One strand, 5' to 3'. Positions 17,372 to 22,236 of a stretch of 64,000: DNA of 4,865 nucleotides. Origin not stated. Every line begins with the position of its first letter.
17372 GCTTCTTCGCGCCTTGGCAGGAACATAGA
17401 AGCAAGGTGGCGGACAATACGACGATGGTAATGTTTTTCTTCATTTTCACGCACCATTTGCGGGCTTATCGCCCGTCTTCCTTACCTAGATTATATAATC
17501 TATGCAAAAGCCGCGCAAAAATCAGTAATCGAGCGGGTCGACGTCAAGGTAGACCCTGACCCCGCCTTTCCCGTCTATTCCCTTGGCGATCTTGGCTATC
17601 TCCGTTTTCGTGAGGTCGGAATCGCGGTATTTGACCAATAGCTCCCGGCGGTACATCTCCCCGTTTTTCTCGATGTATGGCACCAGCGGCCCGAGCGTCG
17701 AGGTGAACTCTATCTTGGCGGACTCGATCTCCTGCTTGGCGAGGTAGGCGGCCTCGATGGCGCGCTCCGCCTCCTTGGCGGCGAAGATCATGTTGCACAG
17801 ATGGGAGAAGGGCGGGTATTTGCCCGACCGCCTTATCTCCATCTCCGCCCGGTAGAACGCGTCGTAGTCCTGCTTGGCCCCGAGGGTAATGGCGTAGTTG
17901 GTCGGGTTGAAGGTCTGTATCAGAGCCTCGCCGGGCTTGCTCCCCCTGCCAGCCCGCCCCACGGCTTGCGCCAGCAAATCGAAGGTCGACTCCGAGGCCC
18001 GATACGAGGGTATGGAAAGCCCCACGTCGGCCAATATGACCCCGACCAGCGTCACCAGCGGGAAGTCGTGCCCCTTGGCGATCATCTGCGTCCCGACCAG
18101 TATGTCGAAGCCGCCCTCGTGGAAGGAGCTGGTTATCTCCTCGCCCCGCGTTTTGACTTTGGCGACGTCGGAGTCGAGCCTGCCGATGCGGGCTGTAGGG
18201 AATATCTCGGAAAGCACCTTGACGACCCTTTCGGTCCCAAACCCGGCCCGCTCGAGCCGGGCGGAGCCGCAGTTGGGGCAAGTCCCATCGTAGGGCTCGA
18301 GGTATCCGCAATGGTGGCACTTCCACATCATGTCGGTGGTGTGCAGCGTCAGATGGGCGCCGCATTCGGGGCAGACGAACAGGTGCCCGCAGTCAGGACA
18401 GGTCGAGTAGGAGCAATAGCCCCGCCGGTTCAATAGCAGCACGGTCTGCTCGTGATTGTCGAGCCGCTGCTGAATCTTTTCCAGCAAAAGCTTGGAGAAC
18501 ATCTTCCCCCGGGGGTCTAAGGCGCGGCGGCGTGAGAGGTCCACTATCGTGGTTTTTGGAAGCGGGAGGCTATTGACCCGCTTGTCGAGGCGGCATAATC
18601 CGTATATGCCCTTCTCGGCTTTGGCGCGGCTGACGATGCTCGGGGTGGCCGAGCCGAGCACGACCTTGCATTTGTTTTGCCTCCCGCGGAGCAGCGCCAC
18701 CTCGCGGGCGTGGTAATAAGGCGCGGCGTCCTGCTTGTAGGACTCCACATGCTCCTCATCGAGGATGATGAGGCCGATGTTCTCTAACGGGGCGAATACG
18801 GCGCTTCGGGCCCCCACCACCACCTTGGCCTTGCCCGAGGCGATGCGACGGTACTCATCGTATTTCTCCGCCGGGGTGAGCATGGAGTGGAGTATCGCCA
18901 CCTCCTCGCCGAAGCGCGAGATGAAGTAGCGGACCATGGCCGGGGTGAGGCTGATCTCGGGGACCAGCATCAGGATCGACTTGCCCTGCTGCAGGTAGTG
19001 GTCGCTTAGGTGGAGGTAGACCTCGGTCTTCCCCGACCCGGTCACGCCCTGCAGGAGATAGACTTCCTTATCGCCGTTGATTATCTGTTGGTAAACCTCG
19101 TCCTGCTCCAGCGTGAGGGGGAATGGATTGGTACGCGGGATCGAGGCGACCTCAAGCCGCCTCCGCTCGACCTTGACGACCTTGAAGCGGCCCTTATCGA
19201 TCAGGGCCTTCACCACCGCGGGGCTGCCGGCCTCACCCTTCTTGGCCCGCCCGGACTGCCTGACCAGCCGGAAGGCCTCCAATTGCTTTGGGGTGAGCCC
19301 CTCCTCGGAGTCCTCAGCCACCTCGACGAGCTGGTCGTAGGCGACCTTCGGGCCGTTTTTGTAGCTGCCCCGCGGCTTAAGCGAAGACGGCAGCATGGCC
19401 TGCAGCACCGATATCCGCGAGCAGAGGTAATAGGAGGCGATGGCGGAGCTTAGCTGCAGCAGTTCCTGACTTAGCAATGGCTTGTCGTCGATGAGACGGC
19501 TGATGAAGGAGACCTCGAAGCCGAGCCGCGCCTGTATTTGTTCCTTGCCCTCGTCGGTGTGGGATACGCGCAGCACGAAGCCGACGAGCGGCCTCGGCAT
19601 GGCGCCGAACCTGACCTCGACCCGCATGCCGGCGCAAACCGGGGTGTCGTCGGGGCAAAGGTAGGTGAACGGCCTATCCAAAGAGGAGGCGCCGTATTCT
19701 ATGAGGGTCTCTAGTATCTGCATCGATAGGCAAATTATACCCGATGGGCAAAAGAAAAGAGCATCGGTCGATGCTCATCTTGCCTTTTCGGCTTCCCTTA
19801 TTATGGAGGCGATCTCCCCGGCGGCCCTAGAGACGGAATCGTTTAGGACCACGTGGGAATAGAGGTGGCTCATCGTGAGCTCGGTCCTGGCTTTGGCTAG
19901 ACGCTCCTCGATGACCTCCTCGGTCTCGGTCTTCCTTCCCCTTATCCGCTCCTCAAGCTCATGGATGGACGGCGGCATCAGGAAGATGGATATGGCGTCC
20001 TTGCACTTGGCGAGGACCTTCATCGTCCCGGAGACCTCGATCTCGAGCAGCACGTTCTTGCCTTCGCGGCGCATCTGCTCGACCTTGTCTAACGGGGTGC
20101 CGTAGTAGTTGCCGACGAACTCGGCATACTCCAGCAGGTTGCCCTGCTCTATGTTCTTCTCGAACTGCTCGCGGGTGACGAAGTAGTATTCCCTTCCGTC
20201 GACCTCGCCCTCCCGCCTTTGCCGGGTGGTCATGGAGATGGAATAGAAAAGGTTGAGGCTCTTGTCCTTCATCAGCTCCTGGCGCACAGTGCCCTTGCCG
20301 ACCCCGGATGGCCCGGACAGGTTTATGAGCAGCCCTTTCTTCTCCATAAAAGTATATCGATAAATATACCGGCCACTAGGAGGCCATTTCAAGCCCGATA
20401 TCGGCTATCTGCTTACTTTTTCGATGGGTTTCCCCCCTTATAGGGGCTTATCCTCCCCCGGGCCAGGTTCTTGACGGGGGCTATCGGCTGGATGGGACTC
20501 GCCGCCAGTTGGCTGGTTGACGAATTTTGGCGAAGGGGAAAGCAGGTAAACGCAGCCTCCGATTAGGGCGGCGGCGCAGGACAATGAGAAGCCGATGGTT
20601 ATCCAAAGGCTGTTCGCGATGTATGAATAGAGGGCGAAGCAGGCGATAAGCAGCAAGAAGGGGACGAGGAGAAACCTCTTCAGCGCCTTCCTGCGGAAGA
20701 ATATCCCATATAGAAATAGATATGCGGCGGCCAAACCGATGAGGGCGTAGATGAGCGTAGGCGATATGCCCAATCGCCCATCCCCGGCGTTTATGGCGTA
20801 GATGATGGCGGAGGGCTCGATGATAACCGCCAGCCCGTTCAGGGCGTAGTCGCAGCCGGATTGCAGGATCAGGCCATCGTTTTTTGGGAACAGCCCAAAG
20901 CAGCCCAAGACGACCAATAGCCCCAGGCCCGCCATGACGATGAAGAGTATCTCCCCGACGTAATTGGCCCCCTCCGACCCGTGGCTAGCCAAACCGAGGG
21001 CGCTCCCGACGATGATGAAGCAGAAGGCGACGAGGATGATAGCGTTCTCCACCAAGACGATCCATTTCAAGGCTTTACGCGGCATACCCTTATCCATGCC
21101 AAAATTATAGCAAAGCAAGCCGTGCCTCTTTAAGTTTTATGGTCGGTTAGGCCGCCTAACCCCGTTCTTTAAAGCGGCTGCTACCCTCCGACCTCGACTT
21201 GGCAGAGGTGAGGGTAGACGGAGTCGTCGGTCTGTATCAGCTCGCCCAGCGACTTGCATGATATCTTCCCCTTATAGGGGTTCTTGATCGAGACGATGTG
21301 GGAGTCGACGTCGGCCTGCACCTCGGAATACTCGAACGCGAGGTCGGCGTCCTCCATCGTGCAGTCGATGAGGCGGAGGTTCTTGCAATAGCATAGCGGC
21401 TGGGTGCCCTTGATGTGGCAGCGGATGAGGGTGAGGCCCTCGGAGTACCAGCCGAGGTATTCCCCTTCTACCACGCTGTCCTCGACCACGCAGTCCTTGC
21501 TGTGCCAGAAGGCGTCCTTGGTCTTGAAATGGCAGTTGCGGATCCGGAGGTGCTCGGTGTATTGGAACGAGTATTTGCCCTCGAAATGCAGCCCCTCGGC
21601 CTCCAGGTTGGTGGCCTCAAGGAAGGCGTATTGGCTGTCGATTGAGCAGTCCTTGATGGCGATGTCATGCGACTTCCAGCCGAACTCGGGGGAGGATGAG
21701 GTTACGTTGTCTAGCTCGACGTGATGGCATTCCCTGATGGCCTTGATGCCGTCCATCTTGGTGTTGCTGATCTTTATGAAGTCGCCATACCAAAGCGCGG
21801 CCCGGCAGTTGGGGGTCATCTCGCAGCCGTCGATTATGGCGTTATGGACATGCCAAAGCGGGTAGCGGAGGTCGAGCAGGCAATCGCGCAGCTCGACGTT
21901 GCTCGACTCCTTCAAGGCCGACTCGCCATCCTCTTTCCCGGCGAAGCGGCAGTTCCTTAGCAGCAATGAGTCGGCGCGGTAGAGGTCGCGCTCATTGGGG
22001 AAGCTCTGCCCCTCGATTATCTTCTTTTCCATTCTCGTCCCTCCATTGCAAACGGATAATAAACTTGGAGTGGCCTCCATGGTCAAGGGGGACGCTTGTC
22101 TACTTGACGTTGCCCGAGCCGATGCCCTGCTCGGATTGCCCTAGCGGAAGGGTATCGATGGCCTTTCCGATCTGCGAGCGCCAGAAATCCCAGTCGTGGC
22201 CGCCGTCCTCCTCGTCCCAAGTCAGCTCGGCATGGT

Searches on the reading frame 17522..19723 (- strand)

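Call 13: search_protein_families(library=pfam, proteins=[window:17522-19723:-], max_evalue=0.001)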
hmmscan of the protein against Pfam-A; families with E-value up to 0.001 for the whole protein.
window:17522-19723:- (733 aa): 7 families
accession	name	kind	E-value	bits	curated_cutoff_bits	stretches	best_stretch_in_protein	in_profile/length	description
PF17764.6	PriA_3primeBD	-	1.7e-19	69.9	22.7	1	14-112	7-96/96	3'DNA-binding domain (3'BD)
PF00270.35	DEAD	-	1.5e-16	61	26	1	206-362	3-161/167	DEAD/DEAH box helicase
PF04851.21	ResIII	-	1.5e-13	51.4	22.5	1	206-362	7-163/164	Type III restriction enzyme, res subunit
PF18074.6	PriA_C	-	5e-12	46.9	26.9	1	638-730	1-95/95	Primosomal protein N C-terminal domain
PF00271.37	Helicase_C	-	1.9e-08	35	23.5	1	525-593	52-108/110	Helicase conserved C-terminal domain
PF18319.7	Zn_ribbon_PriA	-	7.2e-06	26.3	26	1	451-477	1-27/27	PriA DNA helicase Cys-rich region (CRR) domain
PF13604.12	AAA_30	-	5.2e-05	23.5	27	1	203-257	2-56/191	AAA domain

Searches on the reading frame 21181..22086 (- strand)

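Call 27: search_protein_families(library=pfam, proteins=[window:21181-22086:-], max_evalue=0.0001)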
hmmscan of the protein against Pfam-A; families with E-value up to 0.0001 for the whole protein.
window:21181-22086:- (301 aa): 2 families
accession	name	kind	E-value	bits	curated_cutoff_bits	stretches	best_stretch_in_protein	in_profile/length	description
PF12541.14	DUF3737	-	1.5e-107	359.3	23.9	1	23-297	2-274/275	Protein of unknown function (DUF3737)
PF13229.12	Beta_helix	-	3.1e-05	24.1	25.9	0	36-101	29-98/158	Right handed beta helix region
